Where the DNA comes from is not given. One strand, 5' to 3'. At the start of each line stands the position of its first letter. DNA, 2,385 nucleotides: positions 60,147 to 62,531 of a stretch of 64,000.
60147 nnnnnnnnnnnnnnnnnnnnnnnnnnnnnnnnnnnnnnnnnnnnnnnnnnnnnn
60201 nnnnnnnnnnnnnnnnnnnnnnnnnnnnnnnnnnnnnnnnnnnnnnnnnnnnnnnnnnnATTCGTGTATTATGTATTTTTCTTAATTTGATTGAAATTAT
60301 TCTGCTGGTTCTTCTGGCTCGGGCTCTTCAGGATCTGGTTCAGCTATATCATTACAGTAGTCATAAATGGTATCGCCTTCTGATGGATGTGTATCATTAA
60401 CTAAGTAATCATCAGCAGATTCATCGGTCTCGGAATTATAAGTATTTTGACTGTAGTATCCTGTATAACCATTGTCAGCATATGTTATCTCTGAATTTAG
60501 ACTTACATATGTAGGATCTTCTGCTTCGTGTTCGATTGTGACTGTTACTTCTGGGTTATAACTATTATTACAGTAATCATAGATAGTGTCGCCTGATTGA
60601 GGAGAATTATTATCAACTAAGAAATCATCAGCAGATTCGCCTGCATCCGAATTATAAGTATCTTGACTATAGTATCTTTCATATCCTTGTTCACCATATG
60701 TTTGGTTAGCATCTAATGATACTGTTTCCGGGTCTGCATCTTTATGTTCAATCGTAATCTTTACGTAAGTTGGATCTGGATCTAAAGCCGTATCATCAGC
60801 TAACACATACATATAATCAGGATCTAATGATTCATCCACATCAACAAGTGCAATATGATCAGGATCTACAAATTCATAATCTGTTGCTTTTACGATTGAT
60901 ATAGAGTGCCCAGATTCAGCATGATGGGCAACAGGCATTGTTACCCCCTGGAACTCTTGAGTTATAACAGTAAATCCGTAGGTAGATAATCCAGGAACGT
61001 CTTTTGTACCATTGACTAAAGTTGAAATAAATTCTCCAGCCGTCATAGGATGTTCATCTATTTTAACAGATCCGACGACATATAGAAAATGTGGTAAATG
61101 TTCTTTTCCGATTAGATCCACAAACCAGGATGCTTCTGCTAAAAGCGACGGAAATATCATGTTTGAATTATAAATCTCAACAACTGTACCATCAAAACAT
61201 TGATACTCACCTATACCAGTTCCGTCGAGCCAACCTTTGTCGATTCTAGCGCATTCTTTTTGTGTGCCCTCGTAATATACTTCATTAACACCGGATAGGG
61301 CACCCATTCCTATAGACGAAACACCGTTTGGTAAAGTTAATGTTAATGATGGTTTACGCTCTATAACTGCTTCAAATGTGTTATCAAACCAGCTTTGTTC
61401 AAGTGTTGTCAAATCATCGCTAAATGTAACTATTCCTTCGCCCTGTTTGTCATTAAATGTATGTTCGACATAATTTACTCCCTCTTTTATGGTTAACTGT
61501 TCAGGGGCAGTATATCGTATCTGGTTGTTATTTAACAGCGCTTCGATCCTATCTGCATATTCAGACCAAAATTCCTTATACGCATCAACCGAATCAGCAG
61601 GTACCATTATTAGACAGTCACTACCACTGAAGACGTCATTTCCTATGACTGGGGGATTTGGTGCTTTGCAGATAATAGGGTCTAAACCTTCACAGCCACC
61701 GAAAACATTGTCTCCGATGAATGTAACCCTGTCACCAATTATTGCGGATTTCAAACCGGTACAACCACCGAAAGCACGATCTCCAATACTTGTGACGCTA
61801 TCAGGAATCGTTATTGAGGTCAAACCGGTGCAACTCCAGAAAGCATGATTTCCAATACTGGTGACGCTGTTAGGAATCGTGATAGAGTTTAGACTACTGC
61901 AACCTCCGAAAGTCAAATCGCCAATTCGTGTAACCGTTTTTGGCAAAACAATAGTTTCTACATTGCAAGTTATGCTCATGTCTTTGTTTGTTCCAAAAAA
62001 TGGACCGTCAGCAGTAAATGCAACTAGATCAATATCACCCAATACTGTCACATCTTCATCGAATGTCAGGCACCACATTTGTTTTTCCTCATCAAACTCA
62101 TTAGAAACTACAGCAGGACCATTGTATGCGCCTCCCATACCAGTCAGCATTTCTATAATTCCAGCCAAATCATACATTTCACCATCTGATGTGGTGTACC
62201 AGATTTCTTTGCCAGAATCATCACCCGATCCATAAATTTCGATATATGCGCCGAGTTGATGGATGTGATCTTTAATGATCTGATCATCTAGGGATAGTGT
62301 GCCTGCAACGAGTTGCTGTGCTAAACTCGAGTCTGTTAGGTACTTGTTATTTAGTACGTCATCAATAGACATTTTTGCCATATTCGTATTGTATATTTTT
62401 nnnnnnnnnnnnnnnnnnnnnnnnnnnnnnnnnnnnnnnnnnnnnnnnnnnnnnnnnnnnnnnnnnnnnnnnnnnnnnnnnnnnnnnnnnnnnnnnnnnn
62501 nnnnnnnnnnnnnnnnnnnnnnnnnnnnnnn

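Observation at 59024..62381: Paralogous BspA-LRR receptor-binding-like genes with near-identical 5-prime ends and shared internal DNA segments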

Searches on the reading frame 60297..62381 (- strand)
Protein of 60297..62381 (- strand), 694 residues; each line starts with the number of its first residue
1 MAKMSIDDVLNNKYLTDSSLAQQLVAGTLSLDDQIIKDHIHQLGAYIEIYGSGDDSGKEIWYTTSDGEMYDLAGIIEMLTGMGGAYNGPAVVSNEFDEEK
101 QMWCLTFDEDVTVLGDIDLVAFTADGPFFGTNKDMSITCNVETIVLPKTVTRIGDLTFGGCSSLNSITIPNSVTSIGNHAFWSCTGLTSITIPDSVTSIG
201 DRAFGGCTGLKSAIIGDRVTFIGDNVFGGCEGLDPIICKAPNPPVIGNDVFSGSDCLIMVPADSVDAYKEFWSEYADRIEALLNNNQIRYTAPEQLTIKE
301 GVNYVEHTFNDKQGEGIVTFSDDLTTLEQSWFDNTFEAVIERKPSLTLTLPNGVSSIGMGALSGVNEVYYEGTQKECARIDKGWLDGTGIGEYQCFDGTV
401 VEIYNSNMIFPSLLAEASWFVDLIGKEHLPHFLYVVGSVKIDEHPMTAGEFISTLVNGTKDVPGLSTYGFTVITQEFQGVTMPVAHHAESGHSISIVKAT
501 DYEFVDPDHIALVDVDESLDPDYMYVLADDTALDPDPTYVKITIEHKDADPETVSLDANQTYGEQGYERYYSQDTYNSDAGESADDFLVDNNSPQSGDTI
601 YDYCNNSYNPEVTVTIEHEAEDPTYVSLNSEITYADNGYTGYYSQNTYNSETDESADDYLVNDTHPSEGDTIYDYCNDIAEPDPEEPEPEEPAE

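Call 8: search_protein_families(library=pfam, proteins=[window:60297-62381:-], max_evalue=0.01)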
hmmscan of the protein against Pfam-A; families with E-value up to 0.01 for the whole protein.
window:60297-62381:- (694 aa): 2 families
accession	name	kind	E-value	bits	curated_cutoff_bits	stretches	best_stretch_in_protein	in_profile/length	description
PF13306.12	LRR_5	-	1.2e-31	109.7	27.7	1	139-254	11-123/127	BspA type Leucine rich repeat region (6 copies)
PF13855.12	LRR_8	-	0.0032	17.6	27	0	151-192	14-56/61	Leucine rich repeat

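Call 10: search_protein_families(library=phrogs, proteins=[window:60297-62381:-], max_evalue=0.01)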
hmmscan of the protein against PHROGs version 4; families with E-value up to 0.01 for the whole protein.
window:60297-62381:- (694 aa): 2 families
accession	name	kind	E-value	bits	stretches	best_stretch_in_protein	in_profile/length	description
phrog_35892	-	unknown function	1e-20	74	1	138-231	599-692/1181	-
phrog_18805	-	unknown function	1.1e-19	71.6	1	127-237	297-404/457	-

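Call 11: find_homologous_proteins(query=window:60297-62381:-)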
Query window:60297-62381:- (694 aa): 7999 proteins with E <= 0.001 among 8000 candidates; the best 120 are listed.
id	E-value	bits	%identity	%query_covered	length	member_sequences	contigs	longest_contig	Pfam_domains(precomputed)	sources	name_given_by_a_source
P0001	0.0e+0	1568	98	100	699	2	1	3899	PF13306.13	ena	-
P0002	1.0e-235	802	56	90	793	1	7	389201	PF13306.13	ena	-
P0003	2.9e-227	775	61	88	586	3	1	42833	PF13306.13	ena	-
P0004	4.6e-217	741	55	78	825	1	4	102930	PF13306.13,PF13855.13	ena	-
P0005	1.8e-205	702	35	38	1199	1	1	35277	PF13306.13,PF12799.14,PF13855.13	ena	-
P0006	5.2e-197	674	52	90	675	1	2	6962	PF13306.13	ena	-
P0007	6.6e-190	651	35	34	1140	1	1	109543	PF13306.13,PF00207.29,PF12799.14,PF13855.13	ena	-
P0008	3.9e-175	602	35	38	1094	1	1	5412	PF13306.13,PF25465.2,PF12799.14,PF13855.13,PF23952.2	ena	-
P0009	4.9e-175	602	39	32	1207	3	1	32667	PF13306.13,PF05725.19,PF13855.13,PF23952.2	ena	-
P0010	8.0e-175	601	35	32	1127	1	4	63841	PF13306.13,PF05725.19,PF13855.13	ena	-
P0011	8.0e-172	591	45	20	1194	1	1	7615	PF13306.13,PF13855.13,PF23952.2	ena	-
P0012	7.1e-171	588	57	15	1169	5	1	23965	PF13306.13,PF12799.14,PF13855.13,PF23952.2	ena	-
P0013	1.6e-170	587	53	75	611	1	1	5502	PF13306.13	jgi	jgi:hypothetical protein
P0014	5.4e-169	582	37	32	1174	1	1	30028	PF09479.17,PF13306.13,PF18998.7,PF13855.13,PF23952.2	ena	-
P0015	1.1e-167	578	38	33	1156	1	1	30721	PF13306.13,PF18998.7,PF13855.13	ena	-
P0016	2.9e-167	576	39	29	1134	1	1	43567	PF13306.13,PF13855.13,PF23952.2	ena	-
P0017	7.9e-167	575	47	23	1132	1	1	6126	PF13306.13,PF12799.14,PF13855.13,PF23952.2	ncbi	-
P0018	8.1e-164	565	53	20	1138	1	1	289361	PF13306.13,PF13855.13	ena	-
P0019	3.9e-163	563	51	19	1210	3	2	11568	PF13306.13,PF05725.19,PF12799.14,PF13855.13,PF23952.2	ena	-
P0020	1.2e-162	561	45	20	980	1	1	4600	PF13306.13,PF05725.19,PF12799.14,PF13855.13,PF23952.2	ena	-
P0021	7.1e-162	558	60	62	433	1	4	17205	PF13306.13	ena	-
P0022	3.3e-161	556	33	39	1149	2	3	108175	PF13306.13,PF05725.19,PF13676.12,PF13855.13,PF23952.2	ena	-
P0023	8.7e-161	555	32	40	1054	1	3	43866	PF13306.13,PF05725.19,PF13855.13,PF23952.2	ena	-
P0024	2.1e-160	554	45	24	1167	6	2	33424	PF13306.13,PF18998.7,PF12799.14,PF13855.13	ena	-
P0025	2.2e-160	553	38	33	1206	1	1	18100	PF21605.4,PF13306.13,PF25059.2,PF05725.19,PF12799.14,PF13855.13,PF00041.28,PF23952.2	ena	-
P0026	2.8e-160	553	38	32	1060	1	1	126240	PF13306.13,PF04770.18,PF05725.19,PF13855.13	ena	-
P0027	1.1e-159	551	45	23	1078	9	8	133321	PF13306.13,PF18962.8,PF18998.7,PF27129.1,PF12799.14,PF25850.1,PF13855.13,PF23952.2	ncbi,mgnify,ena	mgnify:CR=1 FL=1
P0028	2.5e-159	550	29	57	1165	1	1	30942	PF13306.13,PF18321.8,PF05725.19,PF13855.13,PF23952.2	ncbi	-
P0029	1.3e-158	548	37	32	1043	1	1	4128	PF13306.13,PF05725.19,PF27129.1,PF13855.13,PF23952.2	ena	-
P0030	4.1e-158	546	38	33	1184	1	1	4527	PF13306.13,PF13855.13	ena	-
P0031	5.4e-158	546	46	22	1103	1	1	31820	PF13306.13,PF18962.8,PF18998.7,PF05725.19,PF13855.13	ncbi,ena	-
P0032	9.2e-158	545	33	40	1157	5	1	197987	PF13306.13,PF18998.7,PF13855.13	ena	-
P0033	6.4e-157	542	56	14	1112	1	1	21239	PF13306.13,PF00659.25,PF13855.13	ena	-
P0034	1.0e-156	541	43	24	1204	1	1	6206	PF13306.13,PF18998.7,PF13855.13,PF23952.2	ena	-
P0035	1.3e-156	541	36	32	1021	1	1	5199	PF13306.13,PF05725.19,PF13855.13,PF23952.2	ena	-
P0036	4.3e-156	539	35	32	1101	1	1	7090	PF13306.13,PF00404.25,PF12799.14,PF13855.13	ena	-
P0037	7.1e-156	539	55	17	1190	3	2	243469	PF09479.17,PF13306.13,PF18998.7,PF12799.14,PF13855.13,PF23952.2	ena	-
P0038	1.2e-155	538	40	32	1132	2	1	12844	PF13306.13,PF13855.13,PF23952.2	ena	-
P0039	1.3e-155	538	49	21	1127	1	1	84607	PF13306.13,PF13676.12,PF13855.13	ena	-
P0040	3.5e-155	536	34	38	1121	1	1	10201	PF13306.13,PF12799.14,PF13855.13,PF23952.2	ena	-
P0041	3.5e-155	536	34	40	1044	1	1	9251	PF13306.13,PF05725.19,PF12799.14,PF13855.13,PF23952.2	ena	-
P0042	5.5e-155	536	35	36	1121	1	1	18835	PF13306.13,PF13855.13,PF23952.2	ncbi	-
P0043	8.3e-155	535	45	22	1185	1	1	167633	PF13306.13,PF02368.25,PF13855.13,PF00041.28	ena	-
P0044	3.1e-154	533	43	32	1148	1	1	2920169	PF13306.13,PF00656.28,PF05725.19,PF13855.13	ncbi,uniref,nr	ncbi:hypothetical protein C7Y71_002145 [Pseudoprevotella muciniphila]|uniref:Caspase family p20 doma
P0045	3.3e-154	533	54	16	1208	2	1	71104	PF13306.13,PF12799.14,PF13855.13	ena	-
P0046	5.0e-154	532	34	32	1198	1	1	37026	PF13306.13,PF05725.19,PF13855.13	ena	-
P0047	7.6e-154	532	35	35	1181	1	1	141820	PF13306.13,PF05725.19,PF13855.13,PF23952.2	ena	-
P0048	2.6e-153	530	-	-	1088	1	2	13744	PF13306.13,PF13855.13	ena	-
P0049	8.6e-153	528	39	27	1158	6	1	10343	PF13306.13,PF13855.13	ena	-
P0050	1.9e-152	527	-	-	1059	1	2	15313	PF13306.13,PF00404.25,PF05725.19,PF13855.13,PF23952.2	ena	-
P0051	2.7e-152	527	56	15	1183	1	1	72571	PF13306.13,PF00404.25,PF00963.25,PF05725.19,PF13855.13,PF23952.2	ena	-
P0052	2.9e-152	527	38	34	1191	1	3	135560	PF13306.13,PF13855.13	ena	-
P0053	9.0e-151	522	36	35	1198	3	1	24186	PF13306.13,PF13855.13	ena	-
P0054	1.5e-150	521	35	43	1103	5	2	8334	PF13306.13,PF12799.14,PF02368.25,PF13855.13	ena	-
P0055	1.3e-149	518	33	39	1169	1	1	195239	PF13365.13,PF09479.17,PF13306.13,PF12799.14,PF13855.13,PF00089.33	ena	-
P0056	1.7e-149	517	34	34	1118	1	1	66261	PF27667.1,PF09479.17,PF13306.13,PF22335.2,PF05725.19,PF13855.13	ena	-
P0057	1.9e-149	517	53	17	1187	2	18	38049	PF13306.13,PF00404.25,PF05725.19,PF27129.1,PF12799.14,PF13855.13,PF23952.2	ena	-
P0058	2.6e-149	517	32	43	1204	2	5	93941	PF13306.13,PF00404.25,PF13855.13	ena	-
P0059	2.9e-149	517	50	20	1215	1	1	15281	PF13306.13,PF05725.19,PF13855.13,PF23952.2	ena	-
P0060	3.3e-149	516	43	21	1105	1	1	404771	PF13306.13,PF12799.14,PF13855.13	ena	-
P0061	4.1e-149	516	33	34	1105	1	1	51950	PF13306.13,PF05725.19,PF21910.3,PF13855.13,PF00041.28,PF23952.2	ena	-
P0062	5.7e-149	516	54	16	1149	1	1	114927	PF13306.13,PF01215.25,PF13855.13,PF23952.2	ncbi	-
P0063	7.9e-149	515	38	32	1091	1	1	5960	PF13306.13,PF12799.14,PF13855.13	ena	-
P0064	1.0e-148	515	36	35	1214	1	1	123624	PF13306.13,PF13855.13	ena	-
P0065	2.6e-148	514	33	43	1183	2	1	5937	PF13306.13,PF05725.19,PF13855.13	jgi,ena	-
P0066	5.4e-148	512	37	32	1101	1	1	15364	PF13306.13,PF04770.18,PF05725.19,PF27129.1,PF12799.14,PF13855.13,PF23952.2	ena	-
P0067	7.7e-148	512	51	21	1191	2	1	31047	PF13306.13,PF12799.14,PF13855.13,PF23952.2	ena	-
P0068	1.3e-147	511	31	42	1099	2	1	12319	PF13306.13,PF05725.19,PF13855.13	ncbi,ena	-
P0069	1.5e-147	511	38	34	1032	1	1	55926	PF13306.13,PF00404.25,PF12799.14,PF13855.13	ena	-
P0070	2.1e-147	511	40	22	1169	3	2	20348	PF13306.13,PF18998.7,PF12799.14,PF13855.13,PF23952.2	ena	-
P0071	2.3e-147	510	-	-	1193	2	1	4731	PF13306.13,PF13855.13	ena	-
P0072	5.0e-147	509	55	14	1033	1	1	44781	PF13306.13,PF00207.29,PF13855.13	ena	-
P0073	7.8e-147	509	42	27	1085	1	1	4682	PF09479.17,PF13306.13,PF13855.13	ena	-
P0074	8.0e-147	509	35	33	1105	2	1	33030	PF09479.17,PF13306.13,PF13855.13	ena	-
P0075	1.5e-146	508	35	38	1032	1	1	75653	PF13306.13,PF05725.19,PF13855.13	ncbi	-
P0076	4.3e-146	506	59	14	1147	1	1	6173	PF13306.13,PF13855.13,PF23952.2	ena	-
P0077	8.3e-146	505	34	30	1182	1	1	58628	PF14031.14,PF13306.13,PF12799.14,PF13855.13,PF23952.2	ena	-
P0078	1.7e-145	504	50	17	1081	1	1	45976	PF13306.13,PF18998.7,PF05725.19,PF13855.13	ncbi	-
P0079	2.0e-145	504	-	-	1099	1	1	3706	PF13306.13,PF13855.13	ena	-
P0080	2.2e-145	504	40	37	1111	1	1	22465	PF13306.13,PF05725.19,PF13855.13,PF23952.2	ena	-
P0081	3.7e-145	503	40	36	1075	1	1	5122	PF13306.13,PF04770.18,PF13855.13,PF23952.2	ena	-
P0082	4.5e-145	503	38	32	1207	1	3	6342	PF13365.13,PF09479.17,PF13306.13,PF12799.14,PF13855.13,PF00089.33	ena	-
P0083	5.2e-145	503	63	13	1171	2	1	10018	PF13306.13,PF27129.1,PF13855.13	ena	-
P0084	7.4e-145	502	44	22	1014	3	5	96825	PF13306.13,PF05725.19,PF13855.13,PF23952.2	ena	-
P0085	1.0e-144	502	-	-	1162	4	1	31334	PF13306.13,PF00404.25,PF12799.14,PF13855.13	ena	-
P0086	1.3e-144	501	34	41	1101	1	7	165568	PF13306.13,PF12799.14,PF13855.13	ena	-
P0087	2.6e-144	500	59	13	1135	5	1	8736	PF13306.13,PF13855.13,PF23952.2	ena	-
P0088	2.8e-144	500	33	37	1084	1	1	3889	PF13306.13,PF13855.13,PF23952.2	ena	-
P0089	1.0e-143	498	33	37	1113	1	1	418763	PF13306.13,PF12799.14,PF13855.13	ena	-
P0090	1.2e-143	498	50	16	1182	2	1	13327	PF13306.13,PF18998.7,PF05725.19,PF13855.13,PF23952.2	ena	-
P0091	1.9e-143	497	33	41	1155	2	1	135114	PF01391.24,PF13306.13,PF12799.14,PF13855.13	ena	-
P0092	2.0e-143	497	42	21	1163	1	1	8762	PF13306.13,PF13855.13,PF23952.2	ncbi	-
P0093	2.1e-143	497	35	38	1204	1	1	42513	PF13306.13,PF05725.19,PF12799.14,PF13855.13,PF00041.28,PF23952.2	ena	-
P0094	3.9e-143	496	55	14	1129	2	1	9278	PF13306.13,PF05725.19,PF12799.14,PF13855.13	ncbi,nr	ncbi:MAG: leucine-rich repeat domain-containing protein, partial [Oscillospiraceae bacterium]|nr:leu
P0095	4.5e-143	496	63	13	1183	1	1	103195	PF13306.13,PF00395.26,PF13855.13,PF08758.18,PF23952.2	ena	-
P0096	6.3e-143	496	-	-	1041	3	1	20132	PF13306.13,PF00207.29,PF13855.13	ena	-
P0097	1.2e-142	495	-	-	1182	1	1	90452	PF13306.13,PF05725.19,PF12799.14,PF13855.13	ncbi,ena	-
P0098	1.3e-142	495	46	23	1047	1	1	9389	PF12733.14,PF13306.13,PF12799.14,PF13855.13,PF23952.2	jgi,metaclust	metaclust:\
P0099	1.6e-142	494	33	38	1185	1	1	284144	PF13306.13,PF12799.14,PF13855.13,PF23952.2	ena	-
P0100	2.4e-142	494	58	14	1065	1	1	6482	PF13306.13,PF14487.13,PF12799.14,PF13855.13,PF23952.2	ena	-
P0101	4.4e-142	493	42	20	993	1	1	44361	PF13306.13,PF05725.19,PF12799.14,PF02368.25,PF13855.13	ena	-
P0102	6.0e-142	492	36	33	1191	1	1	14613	PF09479.17,PF13306.13,PF12799.14,PF13855.13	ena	-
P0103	2.7e-141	490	-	-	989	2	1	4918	PF13306.13,PF13855.13,PF23952.2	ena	-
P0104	3.2e-141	490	37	35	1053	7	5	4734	PF23454.2,PF13306.13,PF05725.19,PF13855.13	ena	-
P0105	4.7e-141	490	54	19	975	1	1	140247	PF13306.13,PF05725.19,PF13855.13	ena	-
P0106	5.5e-141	489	57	15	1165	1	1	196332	PF13306.13,PF18998.7,PF05725.19,PF13855.13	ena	-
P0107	7.7e-141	489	38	32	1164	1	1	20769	PF13306.13,PF05725.19,PF13855.13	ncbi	-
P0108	8.9e-141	489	35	33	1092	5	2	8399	PF13306.13,PF10660.15,PF05725.19,PF12799.14,PF13855.13,PF23952.2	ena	-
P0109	1.1e-140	488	36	36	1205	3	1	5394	PF09479.17,PF13306.13,PF13855.13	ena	-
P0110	1.5e-140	488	37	32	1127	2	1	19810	PF13306.13,PF13855.13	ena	-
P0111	1.7e-140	488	34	33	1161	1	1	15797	PF20631.4,PF13306.13,PF13855.13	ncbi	ncbi:MAG: leucine-rich repeat domain-containing protein [Acutalibacteraceae bacterium]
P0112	2.3e-140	487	30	33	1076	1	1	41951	PF13306.13,PF10660.15,PF13855.13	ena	-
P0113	2.4e-140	487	37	34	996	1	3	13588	PF13306.13,PF12799.14,PF13855.13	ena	-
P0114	2.8e-140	487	55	17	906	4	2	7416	PF13306.13,PF05725.19,PF12799.14,PF13855.13,PF23952.2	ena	-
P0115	3.0e-140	487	37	32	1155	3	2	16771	PF13306.13,PF10660.15,PF13855.13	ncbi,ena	-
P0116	3.1e-140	487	-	-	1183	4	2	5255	PF13306.13,PF13855.13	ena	-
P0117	4.7e-140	486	35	32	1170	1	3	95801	PF13306.13,PF00404.25,PF13855.13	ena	-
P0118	8.1e-140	485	37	33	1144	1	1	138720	PF06676.17,PF09479.17,PF13306.13,PF05725.19,PF13855.13,PF23952.2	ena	-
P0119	8.5e-140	485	37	32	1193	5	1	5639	PF13306.13,PF05725.19,PF12799.14,PF13855.13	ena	-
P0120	1.3e-139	485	38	31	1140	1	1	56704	PF13306.13,PF12799.14,PF13855.13,PF23952.2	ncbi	-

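Call 12: find_encoding_contigs(protein=P0002, flank=10000, max_places=7)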
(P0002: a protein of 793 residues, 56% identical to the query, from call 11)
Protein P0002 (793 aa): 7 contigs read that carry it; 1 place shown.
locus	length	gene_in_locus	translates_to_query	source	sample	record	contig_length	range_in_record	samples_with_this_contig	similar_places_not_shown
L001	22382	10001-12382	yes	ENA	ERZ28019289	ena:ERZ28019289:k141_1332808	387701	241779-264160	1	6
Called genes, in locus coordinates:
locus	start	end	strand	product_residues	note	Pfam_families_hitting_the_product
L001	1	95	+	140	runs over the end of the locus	-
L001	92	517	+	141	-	-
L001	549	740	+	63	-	-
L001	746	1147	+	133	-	-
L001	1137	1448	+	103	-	-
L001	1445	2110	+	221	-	-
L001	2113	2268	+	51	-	-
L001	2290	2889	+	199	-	-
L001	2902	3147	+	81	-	-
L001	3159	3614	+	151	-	-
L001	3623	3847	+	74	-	-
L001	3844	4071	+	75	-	-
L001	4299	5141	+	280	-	-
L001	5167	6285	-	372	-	PF10263:SprT-like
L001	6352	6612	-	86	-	-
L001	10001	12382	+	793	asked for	PF13306:LRR_5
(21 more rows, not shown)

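Call 13: find_encoding_contigs(protein=P0001, flank=10000, max_places=4)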
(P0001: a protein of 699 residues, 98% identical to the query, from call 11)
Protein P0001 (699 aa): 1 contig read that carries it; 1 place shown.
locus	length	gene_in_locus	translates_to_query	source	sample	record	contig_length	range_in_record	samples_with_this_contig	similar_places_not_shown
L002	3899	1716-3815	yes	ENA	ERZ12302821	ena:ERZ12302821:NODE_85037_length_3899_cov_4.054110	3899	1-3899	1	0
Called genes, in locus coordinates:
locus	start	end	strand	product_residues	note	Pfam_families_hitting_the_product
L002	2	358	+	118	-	?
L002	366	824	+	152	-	-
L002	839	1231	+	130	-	-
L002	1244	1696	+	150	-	-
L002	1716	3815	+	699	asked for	PF13306:LRR_5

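Call 22: find_related_loci(query=window:60297-62381:-, collection=viral_contigs, flank=10000)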
Query window:60297-62381:- (694 aa) in viral_contigs; peptide patterns used: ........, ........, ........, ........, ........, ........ (x = any residue, [..] = any of these).
1 stretches matched a pattern; 1 encode a relative of the query (tblastn E <= 1e-3); 1 distinct loci.
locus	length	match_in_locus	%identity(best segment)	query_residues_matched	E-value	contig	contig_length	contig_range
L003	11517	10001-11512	43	30-406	4e-73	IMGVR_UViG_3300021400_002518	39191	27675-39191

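Call 23: find_encoding_contigs(protein=P0003, flank=10000, max_places=4)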
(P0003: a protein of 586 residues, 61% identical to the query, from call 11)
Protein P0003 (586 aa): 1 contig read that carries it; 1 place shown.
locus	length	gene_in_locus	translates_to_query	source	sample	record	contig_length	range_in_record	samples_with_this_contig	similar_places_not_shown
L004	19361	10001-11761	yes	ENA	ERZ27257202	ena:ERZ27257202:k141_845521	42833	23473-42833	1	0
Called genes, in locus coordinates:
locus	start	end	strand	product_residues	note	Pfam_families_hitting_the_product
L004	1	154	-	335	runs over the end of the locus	PF13306:LRR_5, PF13855:LRR_8 (faint), PF13306:LRR_5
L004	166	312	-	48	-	-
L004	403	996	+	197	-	-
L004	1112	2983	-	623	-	-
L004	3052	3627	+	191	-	PF02075:RuvC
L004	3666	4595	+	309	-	-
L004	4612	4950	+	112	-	-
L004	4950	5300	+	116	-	-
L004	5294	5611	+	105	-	-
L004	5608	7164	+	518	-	PF13203:DUF2201_N, PF09967:DUF2201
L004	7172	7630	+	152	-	-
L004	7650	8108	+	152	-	-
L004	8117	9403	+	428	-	PF13306:LRR_5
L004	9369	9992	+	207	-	PF21948:LplA-B_cat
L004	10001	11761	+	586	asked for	PF13306:LRR_5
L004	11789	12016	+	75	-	-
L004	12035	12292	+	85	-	-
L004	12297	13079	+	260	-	PF01471:PG_binding_1, PF01510:Amidase_2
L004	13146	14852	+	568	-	PF07230:Portal_T4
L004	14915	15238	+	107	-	-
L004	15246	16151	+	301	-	-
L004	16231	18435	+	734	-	PF03477:ATP-cone, PF13597:NRDD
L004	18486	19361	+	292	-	?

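Call 24: find_encoding_contigs(protein=P0004, flank=10000, max_places=4)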
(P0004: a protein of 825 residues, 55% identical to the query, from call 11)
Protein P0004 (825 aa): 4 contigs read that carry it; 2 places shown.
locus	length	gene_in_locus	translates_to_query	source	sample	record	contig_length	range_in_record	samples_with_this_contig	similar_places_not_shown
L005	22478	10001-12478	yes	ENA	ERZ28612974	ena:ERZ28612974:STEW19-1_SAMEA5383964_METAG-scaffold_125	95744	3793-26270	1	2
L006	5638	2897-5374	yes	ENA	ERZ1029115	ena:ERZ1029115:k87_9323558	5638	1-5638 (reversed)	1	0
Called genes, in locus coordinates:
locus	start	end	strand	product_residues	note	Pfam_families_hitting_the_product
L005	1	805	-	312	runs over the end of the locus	PF13855:LRR_8 (faint), PF05725:FNIP (faint), PF13306:LRR_5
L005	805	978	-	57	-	-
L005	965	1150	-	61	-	-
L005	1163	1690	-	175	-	-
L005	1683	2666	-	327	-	-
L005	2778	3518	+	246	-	PF11380:Stealth_CR2 (weak)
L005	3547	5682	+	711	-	PF03477:ATP-cone, PF13597:NRDD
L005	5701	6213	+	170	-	PF13353:Fer4_12 (weak)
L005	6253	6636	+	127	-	-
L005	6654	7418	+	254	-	PF01471:PG_binding_1, PF01510:Amidase_2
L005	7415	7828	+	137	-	-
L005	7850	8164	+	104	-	-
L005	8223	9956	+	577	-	-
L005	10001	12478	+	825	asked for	PF13306:LRR_5, PF13855:LRR_8 (faint), PF13306:LRR_5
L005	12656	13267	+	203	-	-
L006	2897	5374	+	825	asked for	PF13306:LRR_5, PF13855:LRR_8 (faint), PF13306:LRR_5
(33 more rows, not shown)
